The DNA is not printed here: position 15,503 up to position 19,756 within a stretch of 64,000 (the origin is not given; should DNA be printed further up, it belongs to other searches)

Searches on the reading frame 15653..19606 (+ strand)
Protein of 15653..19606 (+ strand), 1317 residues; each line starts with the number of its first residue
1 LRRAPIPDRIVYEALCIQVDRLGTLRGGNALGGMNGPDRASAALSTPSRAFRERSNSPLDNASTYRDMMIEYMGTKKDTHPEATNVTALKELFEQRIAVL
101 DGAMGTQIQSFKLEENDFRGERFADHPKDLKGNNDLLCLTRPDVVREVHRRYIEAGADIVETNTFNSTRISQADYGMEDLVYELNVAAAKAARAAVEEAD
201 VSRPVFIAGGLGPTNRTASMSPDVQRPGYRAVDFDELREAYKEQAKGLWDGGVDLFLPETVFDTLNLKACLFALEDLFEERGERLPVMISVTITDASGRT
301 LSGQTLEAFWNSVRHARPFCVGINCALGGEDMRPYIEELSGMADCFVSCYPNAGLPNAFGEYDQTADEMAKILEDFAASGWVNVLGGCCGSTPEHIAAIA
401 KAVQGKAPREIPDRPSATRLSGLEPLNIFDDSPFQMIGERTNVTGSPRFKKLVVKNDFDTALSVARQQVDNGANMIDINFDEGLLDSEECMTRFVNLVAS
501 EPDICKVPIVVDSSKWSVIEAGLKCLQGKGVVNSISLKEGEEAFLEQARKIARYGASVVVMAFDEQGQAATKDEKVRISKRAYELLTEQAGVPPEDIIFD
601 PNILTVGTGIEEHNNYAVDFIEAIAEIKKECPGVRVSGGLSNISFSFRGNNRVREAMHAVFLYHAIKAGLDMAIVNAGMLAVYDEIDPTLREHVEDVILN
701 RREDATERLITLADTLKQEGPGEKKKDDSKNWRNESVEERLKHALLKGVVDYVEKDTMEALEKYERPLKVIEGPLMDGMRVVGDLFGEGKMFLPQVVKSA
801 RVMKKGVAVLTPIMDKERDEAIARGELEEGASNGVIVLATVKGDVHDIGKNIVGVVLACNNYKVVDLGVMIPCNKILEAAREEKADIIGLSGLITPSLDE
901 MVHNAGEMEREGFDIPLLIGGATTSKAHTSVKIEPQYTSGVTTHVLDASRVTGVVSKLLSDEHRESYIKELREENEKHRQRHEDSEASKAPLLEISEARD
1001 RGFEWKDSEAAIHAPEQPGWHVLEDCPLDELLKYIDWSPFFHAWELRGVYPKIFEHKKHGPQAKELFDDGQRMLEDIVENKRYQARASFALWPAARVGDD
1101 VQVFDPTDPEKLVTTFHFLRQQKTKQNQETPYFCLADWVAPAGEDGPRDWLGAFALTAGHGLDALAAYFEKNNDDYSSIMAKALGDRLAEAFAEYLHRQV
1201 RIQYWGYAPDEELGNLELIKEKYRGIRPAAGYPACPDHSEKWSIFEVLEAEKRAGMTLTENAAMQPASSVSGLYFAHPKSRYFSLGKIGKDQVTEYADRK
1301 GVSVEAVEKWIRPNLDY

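Call 51: search_protein_families(library=pfam, proteins=[window:15653-19606:+], max_evalue=0.00001)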
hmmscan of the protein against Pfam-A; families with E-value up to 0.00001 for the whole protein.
window:15653-19606:+ (1317 aa): 5 families
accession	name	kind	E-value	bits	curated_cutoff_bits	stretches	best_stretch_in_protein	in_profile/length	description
PF02965.22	Met_synt_B12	-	7.7e-118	393.3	25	1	1028-1301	2-273/273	Vitamin B12 dependent methionine synthase, activation domain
PF02574.22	S-methyl_trans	-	3.3e-98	329.5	22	1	99-403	2-283/283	Homocysteine S-methyltransferase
PF00809.28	Pterin_bind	-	3.1e-63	214.1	25.5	1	438-676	1-244/244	Pterin binding enzyme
PF02607.22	B12-binding_2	-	2.7e-25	88.8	23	1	737-810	1-73/74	B12 binding domain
PF02310.24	B12-binding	-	1.2e-18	67.6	32.1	1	835-926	2-93/121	B12 binding domain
